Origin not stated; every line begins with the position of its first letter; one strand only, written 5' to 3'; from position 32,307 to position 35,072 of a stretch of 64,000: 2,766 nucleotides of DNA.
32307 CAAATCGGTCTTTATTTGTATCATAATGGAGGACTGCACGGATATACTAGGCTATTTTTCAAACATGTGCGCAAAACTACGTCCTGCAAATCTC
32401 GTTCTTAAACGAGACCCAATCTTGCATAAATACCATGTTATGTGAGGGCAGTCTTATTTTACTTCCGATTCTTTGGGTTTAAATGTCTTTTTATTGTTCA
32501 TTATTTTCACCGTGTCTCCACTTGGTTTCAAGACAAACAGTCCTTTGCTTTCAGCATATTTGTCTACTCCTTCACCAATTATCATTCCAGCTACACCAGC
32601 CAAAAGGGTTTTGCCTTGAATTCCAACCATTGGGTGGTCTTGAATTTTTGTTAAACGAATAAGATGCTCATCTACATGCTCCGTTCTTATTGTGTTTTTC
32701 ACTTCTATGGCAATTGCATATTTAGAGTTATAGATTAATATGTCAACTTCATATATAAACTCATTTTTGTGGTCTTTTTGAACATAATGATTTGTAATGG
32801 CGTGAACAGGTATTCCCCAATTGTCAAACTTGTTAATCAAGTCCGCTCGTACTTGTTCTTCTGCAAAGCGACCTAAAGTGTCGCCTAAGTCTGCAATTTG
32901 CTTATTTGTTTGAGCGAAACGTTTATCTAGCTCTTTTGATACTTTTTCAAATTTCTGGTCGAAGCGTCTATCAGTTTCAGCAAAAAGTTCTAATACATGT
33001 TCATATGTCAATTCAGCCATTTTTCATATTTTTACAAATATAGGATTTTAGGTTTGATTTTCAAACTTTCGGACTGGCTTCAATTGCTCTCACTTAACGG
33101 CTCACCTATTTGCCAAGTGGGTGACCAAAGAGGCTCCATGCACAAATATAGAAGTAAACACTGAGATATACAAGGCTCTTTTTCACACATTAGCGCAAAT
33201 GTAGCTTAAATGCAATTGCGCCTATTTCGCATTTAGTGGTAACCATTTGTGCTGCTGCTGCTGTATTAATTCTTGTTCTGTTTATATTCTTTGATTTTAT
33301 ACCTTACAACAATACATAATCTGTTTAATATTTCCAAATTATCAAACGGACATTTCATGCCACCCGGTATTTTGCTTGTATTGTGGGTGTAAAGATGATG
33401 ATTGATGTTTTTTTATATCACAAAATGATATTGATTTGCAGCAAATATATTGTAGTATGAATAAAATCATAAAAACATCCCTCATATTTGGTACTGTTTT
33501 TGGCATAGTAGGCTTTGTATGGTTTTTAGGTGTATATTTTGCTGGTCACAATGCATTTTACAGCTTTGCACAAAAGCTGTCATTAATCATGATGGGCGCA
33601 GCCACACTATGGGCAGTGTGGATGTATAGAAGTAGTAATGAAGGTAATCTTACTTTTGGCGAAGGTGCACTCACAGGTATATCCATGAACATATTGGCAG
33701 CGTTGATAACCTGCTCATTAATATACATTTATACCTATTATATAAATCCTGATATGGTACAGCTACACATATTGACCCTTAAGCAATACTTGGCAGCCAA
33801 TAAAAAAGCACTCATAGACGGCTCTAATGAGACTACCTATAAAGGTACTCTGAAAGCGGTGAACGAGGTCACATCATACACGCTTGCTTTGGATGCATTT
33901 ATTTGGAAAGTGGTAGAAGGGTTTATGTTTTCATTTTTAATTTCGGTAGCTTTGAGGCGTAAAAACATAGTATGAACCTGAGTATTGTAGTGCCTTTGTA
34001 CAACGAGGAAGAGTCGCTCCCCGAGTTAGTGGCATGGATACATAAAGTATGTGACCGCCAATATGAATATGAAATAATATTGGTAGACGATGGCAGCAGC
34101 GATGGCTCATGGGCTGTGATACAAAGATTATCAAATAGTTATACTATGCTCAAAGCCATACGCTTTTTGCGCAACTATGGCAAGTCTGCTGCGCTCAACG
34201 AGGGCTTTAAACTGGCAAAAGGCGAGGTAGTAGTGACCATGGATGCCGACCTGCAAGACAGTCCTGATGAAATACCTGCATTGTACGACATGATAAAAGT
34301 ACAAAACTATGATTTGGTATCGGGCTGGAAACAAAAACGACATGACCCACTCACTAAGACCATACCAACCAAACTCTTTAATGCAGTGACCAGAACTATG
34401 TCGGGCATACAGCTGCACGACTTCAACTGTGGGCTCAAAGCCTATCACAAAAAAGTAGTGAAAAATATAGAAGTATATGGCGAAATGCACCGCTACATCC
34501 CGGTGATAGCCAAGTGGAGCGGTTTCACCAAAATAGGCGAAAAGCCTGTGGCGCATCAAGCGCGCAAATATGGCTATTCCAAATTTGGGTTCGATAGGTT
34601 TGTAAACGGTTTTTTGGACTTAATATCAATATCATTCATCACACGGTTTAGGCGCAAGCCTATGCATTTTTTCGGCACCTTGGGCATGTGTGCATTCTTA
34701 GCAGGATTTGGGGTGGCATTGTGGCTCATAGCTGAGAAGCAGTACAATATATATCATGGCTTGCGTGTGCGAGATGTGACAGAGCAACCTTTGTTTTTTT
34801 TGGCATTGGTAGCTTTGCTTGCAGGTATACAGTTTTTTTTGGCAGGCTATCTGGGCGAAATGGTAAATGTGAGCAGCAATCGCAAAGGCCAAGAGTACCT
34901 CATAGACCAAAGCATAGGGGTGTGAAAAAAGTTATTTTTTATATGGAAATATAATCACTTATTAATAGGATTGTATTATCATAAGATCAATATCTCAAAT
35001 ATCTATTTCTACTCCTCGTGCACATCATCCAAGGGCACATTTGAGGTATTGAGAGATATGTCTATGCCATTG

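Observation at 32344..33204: PD-(D/E)xK gene bracketed by co-oriented copies of a promoter-bearing repeat (cassette 1)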

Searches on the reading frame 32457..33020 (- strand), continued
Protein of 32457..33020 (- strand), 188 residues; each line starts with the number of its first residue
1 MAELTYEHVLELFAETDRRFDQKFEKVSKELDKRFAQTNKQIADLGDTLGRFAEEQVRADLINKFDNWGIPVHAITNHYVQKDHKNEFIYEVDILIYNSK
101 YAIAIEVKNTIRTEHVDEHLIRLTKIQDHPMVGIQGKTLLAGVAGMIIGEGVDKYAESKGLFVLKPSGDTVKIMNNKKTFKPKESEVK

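Call 82: fold_search(model_id=the predicted structure, library=pdb)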
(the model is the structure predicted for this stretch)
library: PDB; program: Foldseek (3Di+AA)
matches with E <= 10: 867; with E <= 0.001: 0
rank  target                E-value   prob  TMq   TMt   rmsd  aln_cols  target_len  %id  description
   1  2p14                  1.1e-03  0.99  0.31  0.31   8.6       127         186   17  Crystal structure of small subunit (R.BspD6I2) of the heterodimeric restriction endonuclease R.BspD6I (released 2008-03-11)
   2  1y88                  1.1e-03  1.00  0.39  0.39   3.9       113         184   12  Crystal Structure of Protein of Unknown Function AF1548 (released 2004-12-21)
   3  9dou_A                1.3e-03  1.00  0.36  0.09   4.4       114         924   12  Taeniopygia guttata R2 retrotransposon (R2Tg) initiating target-primed reverse transcription (released 2025-05-21)
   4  8bao_A                1.5e-03  1.00  0.41  0.22   4.1       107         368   11  Dysgonamonadaceae bacterium CRISPR ancillary nuclease 2 (released 2022-11-30)
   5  7zgw_C                2.6e-03  0.99  0.38  0.33  12.8       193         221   12  Serratia NucC apo form (released 2022-10-26)
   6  8bao_B                4.0e-03  1.00  0.43  0.23   5.3       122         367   12  Dysgonamonadaceae bacterium CRISPR ancillary nuclease 2 (released 2022-11-30)
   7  7zgw_F                5.2e-03  0.97  0.38  0.33  12.4       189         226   10  Serratia NucC apo form (released 2022-10-26)
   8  2vld_B                6.3e-03  1.00  0.38  0.33   4.6       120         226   14  crystal structure of a repair endonuclease from Pyrococcus abyssi (released 2009-05-19)
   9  6p4o_B                6.3e-03  0.99  0.36  0.16   4.0       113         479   15  Complex of XPB helicase with Bax1 endonuclease from Sulfurisphaera tokodaii at 3.15 Angstroms resolution (released 2020-06-03)
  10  6p4w_B                6.7e-03  0.97  0.31  0.18   4.3        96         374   17  XPB helicase in a complex with truncated Bax1 from Sulfurisphaera tokodaii at 2.96 Angstrom resolution (released 2020-06-03)
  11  1tw8_A                1.1e-02  0.20  0.14  0.11   9.4       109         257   12  HincII bound to Ca2+ and cognate DNA GTCGAC (released 2004-08-10)
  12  8q43_A                1.3e-02  1.00  0.42  0.21   4.3       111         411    9  Crystal structure of cA4-bound Can2 (E341A) in complex with oligo-C DNA (released 2023-11-22)
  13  6p4w_D                1.3e-02  0.97  0.36  0.20   4.7       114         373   16  XPB helicase in a complex with truncated Bax1 from Sulfurisphaera tokodaii at 2.96 Angstrom resolution (released 2020-06-03)
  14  2vld_A                1.3e-02  0.99  0.38  0.32   4.6       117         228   14  crystal structure of a repair endonuclease from Pyrococcus abyssi (released 2009-05-19)
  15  5gke_A                1.4e-02  0.99  0.33  0.26   7.6       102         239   11  Structure of EndoMS-dsDNA1 complex (released 2016-11-02)
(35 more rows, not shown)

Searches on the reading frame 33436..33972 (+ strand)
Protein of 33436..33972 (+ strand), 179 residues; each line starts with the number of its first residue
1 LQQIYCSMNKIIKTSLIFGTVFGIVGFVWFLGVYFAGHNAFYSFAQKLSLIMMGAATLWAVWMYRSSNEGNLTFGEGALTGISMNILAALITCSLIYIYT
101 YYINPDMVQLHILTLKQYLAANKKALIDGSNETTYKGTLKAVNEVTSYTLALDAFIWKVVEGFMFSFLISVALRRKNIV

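Call 14: search_protein_families(library=pfam, proteins=[window:33436-33972:+], max_evalue=0.01)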
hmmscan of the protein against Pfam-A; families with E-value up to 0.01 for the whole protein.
window:33436-33972:+ (179 aa): 2 families
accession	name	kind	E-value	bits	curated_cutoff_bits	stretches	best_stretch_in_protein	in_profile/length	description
PF13858.11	DUF4199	-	3.3e-22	80.1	32.3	1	18-175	2-165/165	Protein of unknown function (DUF4199)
PF00689.26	Cation_ATPase_C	-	0.0012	19.1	27.3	1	10-120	49-157/175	Cation transporting ATPase, C-terminus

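Call 17: find_encoding_contigs(protein=window:33436-33972:+, flank=6000, max_places=10)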
Protein window:33436-33972:+ (179 aa): no gene with exactly this product is on record in the collection.

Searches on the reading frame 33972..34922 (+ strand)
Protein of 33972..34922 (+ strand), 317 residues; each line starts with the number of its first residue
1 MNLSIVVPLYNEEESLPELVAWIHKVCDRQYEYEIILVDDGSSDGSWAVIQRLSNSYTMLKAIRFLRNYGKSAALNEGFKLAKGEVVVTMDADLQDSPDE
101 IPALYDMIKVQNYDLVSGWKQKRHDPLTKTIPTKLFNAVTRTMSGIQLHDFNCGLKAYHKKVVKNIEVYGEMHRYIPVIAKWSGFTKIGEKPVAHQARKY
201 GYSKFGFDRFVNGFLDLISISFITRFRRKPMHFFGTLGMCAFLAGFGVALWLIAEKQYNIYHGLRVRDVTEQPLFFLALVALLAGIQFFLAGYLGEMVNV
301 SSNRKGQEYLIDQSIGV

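Call 14: search_protein_families(library=pfam, proteins=[window:33972-34922:+], max_evalue=0.01)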
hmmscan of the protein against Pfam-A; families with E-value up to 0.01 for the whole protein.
window:33972-34922:+ (317 aa): 3 families
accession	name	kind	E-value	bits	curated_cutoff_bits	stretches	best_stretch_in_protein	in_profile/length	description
PF00535.33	Glycos_transf_2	-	2.6e-33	115.8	23.3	1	4-165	1-166/168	Glycosyl transferase family 2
PF10111.15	Glyco_tranf_2_2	-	5.7e-09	36.3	27.3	1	4-112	1-110/276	Glycosyltransferase like family 2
PF13641.12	Glyco_tranf_2_3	-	4.5e-08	33.8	27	1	3-252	3-192/230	Glycosyltransferase like family 2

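Call 33: find_encoding_contigs(protein=window:33972-34922:+, flank=10000, max_places=10)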
Protein window:33972-34922:+ (317 aa): 3 contigs read that carry it; 1 place shown.
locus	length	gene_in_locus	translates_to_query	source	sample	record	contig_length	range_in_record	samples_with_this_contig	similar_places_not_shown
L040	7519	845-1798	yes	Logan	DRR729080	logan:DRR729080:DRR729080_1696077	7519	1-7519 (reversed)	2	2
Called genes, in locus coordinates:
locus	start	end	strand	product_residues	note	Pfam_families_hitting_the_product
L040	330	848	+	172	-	PF13858:DUF4199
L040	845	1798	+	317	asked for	PF00535:Glycos_transf_2, PF10111:Glyco_tranf_2_2, PF13641:Glyco_tranf_2_3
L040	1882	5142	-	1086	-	PF00580:UvrD-helicase, PF01443:Viral_helicase1 (faint), PF13245:AAA_19, PF13361:UvrD_C, PF13538:UvrD_C_2 (faint), PF12705:PDDEXK_1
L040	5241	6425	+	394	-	PF09903:DUF2130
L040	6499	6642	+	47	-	-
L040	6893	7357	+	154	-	PF01850:PIN (weak)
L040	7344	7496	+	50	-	-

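Call 58: find_homologous_proteins(query=window:33972-34922:+, max_evalue=1e-60)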
Query window:33972-34922:+ (317 aa): 8000 proteins with E <= 1e-60 among 8000 candidates; the best 120 are listed.
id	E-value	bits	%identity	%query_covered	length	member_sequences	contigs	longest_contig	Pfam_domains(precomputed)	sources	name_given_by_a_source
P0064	4.4e-213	724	100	100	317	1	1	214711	PF10111.15,PF13641.13,PF00535.33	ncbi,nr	ncbi:MAG: glycosyltransferase family 2 protein [Cytophagales bacterium]|nr:glycosyltransferase famil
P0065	4.5e-161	554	75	100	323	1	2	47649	PF10111.15,PF13641.13,PF00535.33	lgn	-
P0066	1.1e-158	546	74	100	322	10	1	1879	PF10111.15,PF00535.33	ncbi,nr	ncbi:MAG: glycosyltransferase [Cytophagales bacterium]|nr:MAG: glycosyltransferase [Cytophagales bac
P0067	5.6e-158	543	72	100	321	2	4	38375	PF10111.15,PF13641.13,PF00535.33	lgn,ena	-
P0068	6.1e-158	543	74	100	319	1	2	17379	PF10111.15,PF13641.13,PF00535.33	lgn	-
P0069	1.6e-157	542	75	100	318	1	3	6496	PF10111.15,PF13641.13,PF00535.33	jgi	jgi:glycosyltransferase involved in cell wall biosynthesis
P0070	9.1e-157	539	72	100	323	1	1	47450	PF10111.15,PF13641.13,PF00535.33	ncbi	ncbi:MAG: glycosyltransferase family 2 protein [Cytophagales bacterium]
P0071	1.1e-156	539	72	100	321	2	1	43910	PF10111.15,PF13641.13,PF00535.33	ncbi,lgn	-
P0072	2.1e-156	538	72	99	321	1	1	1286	PF10111.15,PF13641.13,PF00535.33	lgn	-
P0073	4.6e-156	537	71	100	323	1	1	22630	PF10111.15,PF13641.13,PF00535.33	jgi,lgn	-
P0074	9.7e-156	536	72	100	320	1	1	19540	PF10111.15,PF13641.13,PF00535.33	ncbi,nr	ncbi:MAG: glycosyltransferase family 2 protein [Bacteroidota bacterium]|nr:glycosyltransferase famil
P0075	1.1e-155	536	71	100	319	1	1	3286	PF10111.15,PF00535.33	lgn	-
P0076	2.0e-155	535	74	100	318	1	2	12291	PF10111.15,PF13641.13,PF00535.33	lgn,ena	-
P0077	1.2e-154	532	73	100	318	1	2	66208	PF10111.15,PF13641.13,PF00535.33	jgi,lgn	jgi:glycosyltransferase involved in cell wall biosynthesis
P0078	5.0e-152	524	72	100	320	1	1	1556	PF10111.15,PF13641.13,PF00535.33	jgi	jgi:glycosyltransferase involved in cell wall biosynthesis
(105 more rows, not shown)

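Call 59: find_encoding_contigs(protein=P0065, flank=10000, max_places=2)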
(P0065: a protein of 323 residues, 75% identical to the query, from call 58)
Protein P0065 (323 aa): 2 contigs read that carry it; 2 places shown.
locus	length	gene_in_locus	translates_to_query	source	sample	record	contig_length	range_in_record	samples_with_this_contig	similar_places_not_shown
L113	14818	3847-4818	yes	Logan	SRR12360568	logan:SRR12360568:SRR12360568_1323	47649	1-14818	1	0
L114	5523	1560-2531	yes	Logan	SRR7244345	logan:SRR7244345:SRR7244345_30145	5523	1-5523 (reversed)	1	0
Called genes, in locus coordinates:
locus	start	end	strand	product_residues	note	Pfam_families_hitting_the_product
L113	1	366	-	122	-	?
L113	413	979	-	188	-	PF04079:SMC_ScpB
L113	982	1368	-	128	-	PF01258:zf-dskA_traR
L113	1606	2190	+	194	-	PF00027:cNMP_binding (weak)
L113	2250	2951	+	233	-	PF02517:Rce1-like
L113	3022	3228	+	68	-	-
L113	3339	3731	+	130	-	-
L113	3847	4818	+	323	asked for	PF00535:Glycos_transf_2, PF10111:Glyco_tranf_2_2, PF13641:Glyco_tranf_2_3 (weak)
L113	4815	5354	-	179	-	PF04542:Sigma70_r2, PF08281:Sigma70_r4_2, PF04545:Sigma70_r4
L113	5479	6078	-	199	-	PF00578:AhpC-TSA, PF08534:Redoxin, PF13905:Thioredoxin_8 (faint)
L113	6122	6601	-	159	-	PF00578:AhpC-TSA, PF08534:Redoxin, PF00085:Thioredoxin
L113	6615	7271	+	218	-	PF02630:SCO1-SenC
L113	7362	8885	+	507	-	PF01336:tRNA_anti-codon, PF00152:tRNA-synt_2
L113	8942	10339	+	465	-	PF00206:Lyase_1, PF10415:FumaraseC_C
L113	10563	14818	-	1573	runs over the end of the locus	PF18962:Por_Secre_tail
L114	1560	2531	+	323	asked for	PF00535:Glycos_transf_2, PF10111:Glyco_tranf_2_2, PF13641:Glyco_tranf_2_3 (weak)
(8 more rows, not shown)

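Call 60: find_encoding_contigs(protein=P0077, flank=10000, max_places=2)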
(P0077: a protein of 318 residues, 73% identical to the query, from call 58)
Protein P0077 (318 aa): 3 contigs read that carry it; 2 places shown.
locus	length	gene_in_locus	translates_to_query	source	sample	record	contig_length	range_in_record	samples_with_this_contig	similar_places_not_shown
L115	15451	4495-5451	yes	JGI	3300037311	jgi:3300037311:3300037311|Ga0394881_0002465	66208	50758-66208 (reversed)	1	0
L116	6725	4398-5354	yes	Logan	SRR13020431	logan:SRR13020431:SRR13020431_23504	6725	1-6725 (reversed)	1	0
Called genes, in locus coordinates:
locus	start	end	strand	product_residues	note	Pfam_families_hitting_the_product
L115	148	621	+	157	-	-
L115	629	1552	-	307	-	PF00270:DEAD (weak), PF00580:UvrD-helicase (faint), PF02562:PhoH, PF13604:AAA_30, PF13245:AAA_19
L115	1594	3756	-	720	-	PF13089:PP_kinase_N, PF02503:PP_kinase, PF17941:PP_kinase_C_1, PF13091:PLDc_2 (weak), PF13090:PP_kinase_C, PF13091:PLDc_2 (weak)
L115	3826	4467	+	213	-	-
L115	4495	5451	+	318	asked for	PF00535:Glycos_transf_2, PF10111:Glyco_tranf_2_2, PF13641:Glyco_tranf_2_3 (weak)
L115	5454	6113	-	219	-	PF01135:PCMT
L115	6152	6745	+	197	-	PF00677:Lum_binding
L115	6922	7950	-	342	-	PF13310:Virulence_RhuM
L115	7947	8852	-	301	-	PF18899:DUF5655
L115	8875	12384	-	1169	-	PF02384:N6_Mtase, PF07669:Eco57I (weak), PF22837:M_Eco57I_C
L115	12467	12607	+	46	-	-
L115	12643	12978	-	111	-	-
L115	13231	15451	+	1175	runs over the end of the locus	PF02463:SMC_N, PF13175:AAA_15, PF13304:AAA_21 (weak), PF13476:AAA_23, PF13555:AAA_29 (faint), PF06470:SMC_hinge, PF13304:AAA_21 (weak)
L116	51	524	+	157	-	-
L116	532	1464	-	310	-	PF02562:PhoH, PF13604:AAA_30, PF00270:DEAD (weak), PF00580:UvrD-helicase (faint), PF13245:AAA_19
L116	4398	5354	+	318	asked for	PF00535:Glycos_transf_2, PF10111:Glyco_tranf_2_2, PF13641:Glyco_tranf_2_3 (weak)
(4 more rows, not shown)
